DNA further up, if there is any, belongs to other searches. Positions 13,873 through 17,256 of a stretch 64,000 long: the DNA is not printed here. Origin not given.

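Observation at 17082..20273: DNA methyltransferase translationally coupled to an unknown protein and a lytic transglycosylase (mltF-X-MTase)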

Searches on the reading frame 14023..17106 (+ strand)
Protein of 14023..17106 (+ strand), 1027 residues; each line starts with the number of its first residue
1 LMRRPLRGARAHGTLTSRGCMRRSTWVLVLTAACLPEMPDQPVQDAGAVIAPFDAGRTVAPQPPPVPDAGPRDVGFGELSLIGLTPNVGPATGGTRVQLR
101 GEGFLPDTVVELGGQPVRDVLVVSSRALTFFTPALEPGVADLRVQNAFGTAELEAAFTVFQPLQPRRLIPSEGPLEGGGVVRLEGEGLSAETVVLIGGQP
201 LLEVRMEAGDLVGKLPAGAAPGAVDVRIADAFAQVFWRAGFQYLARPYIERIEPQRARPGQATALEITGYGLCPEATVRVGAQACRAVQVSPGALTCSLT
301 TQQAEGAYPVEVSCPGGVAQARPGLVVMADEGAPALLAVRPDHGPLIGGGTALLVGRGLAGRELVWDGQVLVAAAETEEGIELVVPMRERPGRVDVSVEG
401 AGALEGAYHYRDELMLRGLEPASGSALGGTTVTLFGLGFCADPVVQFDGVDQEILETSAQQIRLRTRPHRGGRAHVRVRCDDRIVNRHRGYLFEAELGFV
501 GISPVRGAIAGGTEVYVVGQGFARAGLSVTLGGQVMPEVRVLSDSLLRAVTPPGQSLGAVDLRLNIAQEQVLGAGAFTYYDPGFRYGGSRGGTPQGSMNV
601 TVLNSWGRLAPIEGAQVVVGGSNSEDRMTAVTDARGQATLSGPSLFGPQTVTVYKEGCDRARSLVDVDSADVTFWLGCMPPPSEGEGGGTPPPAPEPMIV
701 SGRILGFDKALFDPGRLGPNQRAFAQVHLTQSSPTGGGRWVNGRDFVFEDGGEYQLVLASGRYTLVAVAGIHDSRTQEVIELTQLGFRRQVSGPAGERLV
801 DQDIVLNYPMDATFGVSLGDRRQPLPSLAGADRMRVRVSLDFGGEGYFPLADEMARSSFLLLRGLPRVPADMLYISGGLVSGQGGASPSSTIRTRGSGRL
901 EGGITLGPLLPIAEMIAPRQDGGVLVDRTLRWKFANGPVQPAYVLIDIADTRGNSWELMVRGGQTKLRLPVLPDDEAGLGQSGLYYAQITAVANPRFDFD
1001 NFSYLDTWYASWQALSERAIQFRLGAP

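Call 3: search_protein_families(library=pfam, proteins=[window:14023-17106:+], max_evalue=0.01)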
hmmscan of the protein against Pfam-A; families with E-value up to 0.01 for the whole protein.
window:14023-17106:+ (1027 aa): 2 families
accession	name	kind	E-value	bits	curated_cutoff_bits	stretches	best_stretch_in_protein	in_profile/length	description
PF01833.30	TIG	-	5e-40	135.8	20.9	4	501-579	5-84/84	IPT/TIG domain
PF13620.12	CarboxypepD_reg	-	5e-10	40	32.3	1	600-671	4-73/82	Carboxypeptidase regulatory-like domain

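Call 4: search_protein_families(library=ncbifam, proteins=[window:14023-17106:+], max_evalue=0.01)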
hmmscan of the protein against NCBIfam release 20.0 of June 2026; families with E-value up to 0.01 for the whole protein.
window:14023-17106:+ (1027 aa): 1 family
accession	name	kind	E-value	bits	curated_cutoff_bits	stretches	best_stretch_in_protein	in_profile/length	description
NF058597.1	CoaZ_rpt_PGGG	domain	2.3e-24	85.3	30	2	246-318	2-79/88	choice-of-anchor Z repeating domain-containing protein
